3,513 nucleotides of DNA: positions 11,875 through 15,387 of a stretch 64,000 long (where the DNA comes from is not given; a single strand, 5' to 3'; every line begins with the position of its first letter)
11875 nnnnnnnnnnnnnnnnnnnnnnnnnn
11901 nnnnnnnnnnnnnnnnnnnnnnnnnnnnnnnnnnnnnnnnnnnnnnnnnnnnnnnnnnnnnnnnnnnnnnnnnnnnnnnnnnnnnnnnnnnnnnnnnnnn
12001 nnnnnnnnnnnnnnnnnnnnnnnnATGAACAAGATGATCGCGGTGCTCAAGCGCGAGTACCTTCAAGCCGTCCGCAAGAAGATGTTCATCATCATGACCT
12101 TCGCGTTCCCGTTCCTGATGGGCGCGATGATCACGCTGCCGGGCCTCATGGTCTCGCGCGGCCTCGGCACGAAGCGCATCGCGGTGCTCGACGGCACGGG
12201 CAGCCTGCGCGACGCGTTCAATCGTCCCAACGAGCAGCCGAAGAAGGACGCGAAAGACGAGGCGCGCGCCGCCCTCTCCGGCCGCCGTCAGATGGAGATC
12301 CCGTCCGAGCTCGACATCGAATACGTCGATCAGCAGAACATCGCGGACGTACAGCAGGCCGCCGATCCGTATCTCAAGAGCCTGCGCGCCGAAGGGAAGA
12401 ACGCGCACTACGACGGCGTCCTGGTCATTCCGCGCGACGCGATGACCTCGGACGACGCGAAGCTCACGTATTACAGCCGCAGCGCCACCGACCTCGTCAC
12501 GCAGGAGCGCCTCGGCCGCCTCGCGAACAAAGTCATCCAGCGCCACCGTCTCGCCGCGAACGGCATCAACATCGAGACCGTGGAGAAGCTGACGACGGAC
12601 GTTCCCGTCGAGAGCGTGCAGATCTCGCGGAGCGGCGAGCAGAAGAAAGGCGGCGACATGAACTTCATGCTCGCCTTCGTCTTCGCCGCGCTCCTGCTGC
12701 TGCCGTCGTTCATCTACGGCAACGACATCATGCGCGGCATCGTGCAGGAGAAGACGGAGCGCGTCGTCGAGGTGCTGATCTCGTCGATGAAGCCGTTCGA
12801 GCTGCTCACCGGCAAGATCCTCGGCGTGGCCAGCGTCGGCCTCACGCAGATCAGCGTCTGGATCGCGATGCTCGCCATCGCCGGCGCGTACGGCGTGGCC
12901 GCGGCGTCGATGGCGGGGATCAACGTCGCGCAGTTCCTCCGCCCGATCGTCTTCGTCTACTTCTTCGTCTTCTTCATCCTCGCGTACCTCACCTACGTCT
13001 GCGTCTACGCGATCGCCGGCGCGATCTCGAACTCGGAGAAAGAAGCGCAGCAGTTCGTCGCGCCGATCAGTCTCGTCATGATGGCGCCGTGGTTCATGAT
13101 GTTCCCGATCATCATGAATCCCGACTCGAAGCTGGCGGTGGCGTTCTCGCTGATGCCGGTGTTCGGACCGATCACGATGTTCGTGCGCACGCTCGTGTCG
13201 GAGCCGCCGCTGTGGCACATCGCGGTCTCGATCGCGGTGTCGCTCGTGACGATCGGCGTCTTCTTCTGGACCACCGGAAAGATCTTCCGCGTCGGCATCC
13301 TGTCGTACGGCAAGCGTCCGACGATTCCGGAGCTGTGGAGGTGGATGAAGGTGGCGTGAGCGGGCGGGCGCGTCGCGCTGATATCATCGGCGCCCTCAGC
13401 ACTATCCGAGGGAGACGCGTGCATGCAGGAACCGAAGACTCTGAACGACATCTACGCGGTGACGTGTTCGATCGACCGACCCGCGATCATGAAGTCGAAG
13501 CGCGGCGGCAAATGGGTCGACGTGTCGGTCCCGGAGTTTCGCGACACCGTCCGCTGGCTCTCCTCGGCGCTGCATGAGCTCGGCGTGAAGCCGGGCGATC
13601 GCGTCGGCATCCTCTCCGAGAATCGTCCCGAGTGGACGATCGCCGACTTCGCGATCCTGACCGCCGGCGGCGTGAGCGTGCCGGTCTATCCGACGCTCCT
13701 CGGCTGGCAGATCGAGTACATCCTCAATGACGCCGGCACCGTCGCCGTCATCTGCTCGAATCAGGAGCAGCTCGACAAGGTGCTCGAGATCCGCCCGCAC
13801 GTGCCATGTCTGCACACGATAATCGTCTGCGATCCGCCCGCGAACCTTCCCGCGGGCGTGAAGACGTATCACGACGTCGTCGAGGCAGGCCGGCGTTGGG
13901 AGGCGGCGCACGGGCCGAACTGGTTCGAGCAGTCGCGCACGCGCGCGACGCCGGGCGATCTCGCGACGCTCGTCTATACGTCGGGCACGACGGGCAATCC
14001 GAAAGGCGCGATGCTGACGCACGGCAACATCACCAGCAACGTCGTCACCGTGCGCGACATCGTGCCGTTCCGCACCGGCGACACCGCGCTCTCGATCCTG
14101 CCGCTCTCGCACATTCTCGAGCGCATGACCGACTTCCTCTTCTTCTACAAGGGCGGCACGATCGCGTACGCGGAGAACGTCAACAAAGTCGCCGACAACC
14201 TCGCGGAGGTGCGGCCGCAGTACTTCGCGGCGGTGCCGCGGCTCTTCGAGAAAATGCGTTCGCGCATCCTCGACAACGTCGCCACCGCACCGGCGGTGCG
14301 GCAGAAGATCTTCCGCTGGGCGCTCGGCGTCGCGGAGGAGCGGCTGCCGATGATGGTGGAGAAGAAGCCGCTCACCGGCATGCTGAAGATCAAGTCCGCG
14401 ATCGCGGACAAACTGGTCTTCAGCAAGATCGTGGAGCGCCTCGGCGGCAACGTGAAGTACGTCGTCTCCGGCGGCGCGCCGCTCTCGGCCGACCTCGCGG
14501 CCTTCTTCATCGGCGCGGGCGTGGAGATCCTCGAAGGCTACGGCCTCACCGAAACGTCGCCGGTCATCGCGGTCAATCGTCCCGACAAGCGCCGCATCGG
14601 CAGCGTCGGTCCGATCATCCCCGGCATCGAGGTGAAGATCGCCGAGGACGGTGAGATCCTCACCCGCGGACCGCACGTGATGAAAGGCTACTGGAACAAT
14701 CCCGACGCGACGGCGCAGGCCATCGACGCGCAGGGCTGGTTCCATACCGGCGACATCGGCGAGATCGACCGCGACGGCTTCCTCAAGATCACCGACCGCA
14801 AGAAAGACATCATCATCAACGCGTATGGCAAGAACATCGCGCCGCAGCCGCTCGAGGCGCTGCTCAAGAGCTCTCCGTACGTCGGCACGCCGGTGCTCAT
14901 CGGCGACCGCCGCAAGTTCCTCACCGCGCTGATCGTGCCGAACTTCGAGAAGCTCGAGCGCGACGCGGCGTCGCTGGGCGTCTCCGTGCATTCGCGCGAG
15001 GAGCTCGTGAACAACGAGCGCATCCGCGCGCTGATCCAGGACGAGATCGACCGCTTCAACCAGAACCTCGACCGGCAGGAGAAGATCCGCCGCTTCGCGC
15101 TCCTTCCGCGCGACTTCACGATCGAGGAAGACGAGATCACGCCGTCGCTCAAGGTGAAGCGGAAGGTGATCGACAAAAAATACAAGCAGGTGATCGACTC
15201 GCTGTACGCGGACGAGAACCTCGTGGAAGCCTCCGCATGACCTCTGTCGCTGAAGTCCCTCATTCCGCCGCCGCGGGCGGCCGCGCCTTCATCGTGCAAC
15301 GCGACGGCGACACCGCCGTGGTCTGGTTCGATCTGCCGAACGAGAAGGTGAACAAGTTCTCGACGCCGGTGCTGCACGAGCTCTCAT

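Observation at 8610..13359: ECF sigma/anti-sigma pair, a tiny signal-peptide peptide, a GC hairpin and an ABC-2 exporter: candidate undescribed peptide production/export module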

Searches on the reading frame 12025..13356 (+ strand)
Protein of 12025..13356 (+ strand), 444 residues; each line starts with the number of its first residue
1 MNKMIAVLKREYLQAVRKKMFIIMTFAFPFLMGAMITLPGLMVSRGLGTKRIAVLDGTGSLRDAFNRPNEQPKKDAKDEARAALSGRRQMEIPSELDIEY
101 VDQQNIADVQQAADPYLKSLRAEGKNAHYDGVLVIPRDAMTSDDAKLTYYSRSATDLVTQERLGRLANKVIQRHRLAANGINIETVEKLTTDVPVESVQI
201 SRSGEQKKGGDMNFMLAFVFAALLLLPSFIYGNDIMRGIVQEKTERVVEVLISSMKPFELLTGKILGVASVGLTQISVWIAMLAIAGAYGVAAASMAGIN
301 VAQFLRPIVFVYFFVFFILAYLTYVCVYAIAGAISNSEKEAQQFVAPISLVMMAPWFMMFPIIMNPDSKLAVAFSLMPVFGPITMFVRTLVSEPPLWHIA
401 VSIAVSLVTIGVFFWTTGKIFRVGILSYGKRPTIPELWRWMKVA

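Call 5: search_protein_families(library=pfam, proteins=[window:12025-13356:+], max_evalue=0.01)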
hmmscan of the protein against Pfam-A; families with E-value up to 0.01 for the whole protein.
window:12025-13356:+ (444 aa): 2 families
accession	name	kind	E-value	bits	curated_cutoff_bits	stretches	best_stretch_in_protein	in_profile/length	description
PF12698.13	ABC2_membrane_3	-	6.6e-54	183.7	31.6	1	19-417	1-345/347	ABC-2 family transporter protein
PF12679.13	ABC2_membrane_2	-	2.7e-08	33.9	27.2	1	6-395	2-247/283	ABC-2 family transporter protein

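Call 6: search_protein_families(library=ncbifam, proteins=[window:12025-13356:+], max_evalue=0.01)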
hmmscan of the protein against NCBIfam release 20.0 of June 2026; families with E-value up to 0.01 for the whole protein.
window:12025-13356:+ (444 aa): 2 families
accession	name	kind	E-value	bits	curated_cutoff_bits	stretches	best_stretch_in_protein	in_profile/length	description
NF041647.1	ABC_perm_CPBP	equivalog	1.4e-18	67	435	1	2-422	3-393/636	ABC transporter permease subunit/CPBP intramembrane protease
NF038293.1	permease_SagH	equivalog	0.004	16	450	0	222-280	186-242/370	SagH family ABC transporter permease subunit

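Call 8: find_related_loci(query=window:12025-13356:+, collection=genome_contigs, flank=8000)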
Query window:12025-13356:+ (444 aa) in genome_contigs; peptide patterns used: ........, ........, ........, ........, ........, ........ (x = any residue, [..] = any of these).
51 stretches matched a pattern; 33 encode a relative of the query (tblastn E <= 1e-3); 33 distinct loci.
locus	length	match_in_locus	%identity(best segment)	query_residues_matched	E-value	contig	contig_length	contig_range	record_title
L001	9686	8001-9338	73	1-444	0e+0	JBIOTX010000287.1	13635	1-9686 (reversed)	MAG: Thermoanaerobaculia bacterium isolate MAG149 k127_319018, whole genome shotgun sequence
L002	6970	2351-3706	62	1-444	0e+0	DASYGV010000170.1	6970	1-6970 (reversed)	MAG TPA_asm: Thermoanaerobaculia bacterium isolate SMAG_U4223 k141_867378, whole genome shotgun sequence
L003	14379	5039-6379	64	1-444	0e+0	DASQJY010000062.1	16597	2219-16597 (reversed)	MAG TPA_asm: Thermoanaerobaculia bacterium isolate SMAG_U11898 k141_4512320, whole genome shotgun sequence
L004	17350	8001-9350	63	1-444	0e+0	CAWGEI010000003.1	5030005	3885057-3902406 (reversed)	MAG: uncultured Acidobacteriota bacterium isolate MFD01916.bin.2.105 genome assembly, contig: contig_3365, whole genome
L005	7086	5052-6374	63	1-444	0e+0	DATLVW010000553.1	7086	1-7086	MAG TPA_asm: Thermoanaerobaculia bacterium isolate SMAG_U13202 k141_602352, whole genome shotgun sequence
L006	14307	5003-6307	60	1-444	0e+0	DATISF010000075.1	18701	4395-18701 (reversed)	MAG TPA_asm: Thermoanaerobaculia bacterium isolate SMAG_U15922 k141_471072, whole genome shotgun sequence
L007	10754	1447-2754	61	1-444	0e+0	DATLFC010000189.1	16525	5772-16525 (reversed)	MAG TPA_asm: Thermoanaerobaculia bacterium isolate SMAG_U14392 k141_3491568, whole genome shotgun sequence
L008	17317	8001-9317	60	1-444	0e+0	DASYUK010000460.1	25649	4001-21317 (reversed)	MAG TPA_asm: Thermoanaerobaculia bacterium isolate SMAG_U4593 k141_1528148, whole genome shotgun sequence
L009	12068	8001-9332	60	1-444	0e+0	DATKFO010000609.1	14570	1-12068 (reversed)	MAG TPA_asm: Thermoanaerobaculia bacterium isolate SMAG_U14527 k141_6304928, whole genome shotgun sequence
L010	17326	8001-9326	62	1-444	0e+0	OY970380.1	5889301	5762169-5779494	MAG: Thermoanaerobaculia bacterium isolate MFD05537.bin.c.2 genome assembly, chromosome: 1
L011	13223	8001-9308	61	1-444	0e+0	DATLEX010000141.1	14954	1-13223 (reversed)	MAG TPA_asm: Thermoanaerobaculia bacterium isolate SMAG_U14387 k141_1917898, whole genome shotgun sequence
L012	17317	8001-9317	61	1-444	4e-180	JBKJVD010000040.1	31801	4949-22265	MAG: Thermoanaerobaculia bacterium isolate ant_bin.94 S1Ck117_1915206_flag_0_multi_12.2724_len_31801, whole genome shotg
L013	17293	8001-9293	61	1-444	2e-179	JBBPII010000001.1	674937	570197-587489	MAG: Candidatus Gilichinskyi gelida isolate BPF1-10-12_bin_2 NODE_1_length_674937_cov_37.698853, whole genome shotgun se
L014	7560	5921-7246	62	1-444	3e-178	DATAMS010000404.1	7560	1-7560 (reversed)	MAG TPA_asm: Thermoanaerobaculia bacterium isolate SMAG_U6997 k141_26676, whole genome shotgun sequence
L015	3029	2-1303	60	12-444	0e+0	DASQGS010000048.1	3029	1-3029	MAG TPA_asm: Thermoanaerobaculia bacterium isolate SMAG_U11813 k141_783525, whole genome shotgun sequence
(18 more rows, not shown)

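Call 73: search_solved_structures(query=window:12025-13356:+, max_evalue=0.01)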
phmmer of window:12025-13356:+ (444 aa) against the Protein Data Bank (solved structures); distinct sequences matched with E-value up to 0.01: 0.

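Call 75: search_protein_families(library=pfam, proteins=[L003:2389-2700:+, L010:5410-5730:+, L013:5335-5650:+], max_evalue=10)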
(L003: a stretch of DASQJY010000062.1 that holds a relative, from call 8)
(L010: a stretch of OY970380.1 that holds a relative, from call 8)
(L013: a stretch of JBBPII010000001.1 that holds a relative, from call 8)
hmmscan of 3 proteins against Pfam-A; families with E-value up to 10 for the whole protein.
L003:2389-2700:+ (104 aa): 0 families

L010:5410-5730:+ (107 aa): 1 family
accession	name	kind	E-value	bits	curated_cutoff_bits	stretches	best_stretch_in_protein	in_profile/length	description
PF04570.20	zf-FLZ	-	0.12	12.2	23.4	1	26-47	8-29/54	zinc-finger of the FCS-type, C2-C2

L013:5335-5650:+ (105 aa): 1 family
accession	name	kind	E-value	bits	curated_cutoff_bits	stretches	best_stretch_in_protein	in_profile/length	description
PF03500.18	Cellsynth_D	-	0.11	13.1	23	1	2-101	9-105/110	Cellulose synthase subunit D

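Call 83: search_protein_families(library=padloc, proteins=[window:12025-13356:+], max_evalue=0.001)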
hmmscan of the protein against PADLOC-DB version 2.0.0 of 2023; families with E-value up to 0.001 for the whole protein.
window:12025-13356:+ (444 aa): 0 families

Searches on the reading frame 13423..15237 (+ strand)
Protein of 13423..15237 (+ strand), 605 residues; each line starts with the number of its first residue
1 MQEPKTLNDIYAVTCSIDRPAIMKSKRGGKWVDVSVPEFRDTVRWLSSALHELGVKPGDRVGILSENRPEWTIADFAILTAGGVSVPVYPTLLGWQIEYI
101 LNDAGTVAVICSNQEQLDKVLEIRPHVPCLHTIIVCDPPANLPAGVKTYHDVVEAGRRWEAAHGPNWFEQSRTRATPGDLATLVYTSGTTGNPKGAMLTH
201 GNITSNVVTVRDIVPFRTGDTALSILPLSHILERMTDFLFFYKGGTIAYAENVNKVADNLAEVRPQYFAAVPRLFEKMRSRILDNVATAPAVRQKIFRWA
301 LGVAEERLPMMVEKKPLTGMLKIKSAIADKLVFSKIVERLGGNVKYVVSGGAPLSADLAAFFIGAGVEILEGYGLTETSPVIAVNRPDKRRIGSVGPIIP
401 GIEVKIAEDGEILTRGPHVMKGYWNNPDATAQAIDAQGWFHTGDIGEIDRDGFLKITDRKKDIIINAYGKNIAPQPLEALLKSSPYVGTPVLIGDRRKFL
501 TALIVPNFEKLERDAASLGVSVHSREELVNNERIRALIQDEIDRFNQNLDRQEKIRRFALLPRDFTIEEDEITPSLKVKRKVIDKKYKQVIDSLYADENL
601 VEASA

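Call 5: search_protein_families(library=pfam, proteins=[window:13423-15237:+], max_evalue=0.01)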
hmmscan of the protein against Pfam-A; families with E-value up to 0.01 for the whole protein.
window:13423-15237:+ (605 aa): 2 families
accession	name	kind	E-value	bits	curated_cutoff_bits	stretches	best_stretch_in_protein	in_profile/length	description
PF00501.34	AMP-binding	-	6.4e-84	282.4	29.9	1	18-424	10-384/384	AMP-binding enzyme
PF23562.2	AMP-binding_C_3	-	3.7e-12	47.1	20.8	1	462-598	2-123/124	AMP-binding enzyme C-terminal domain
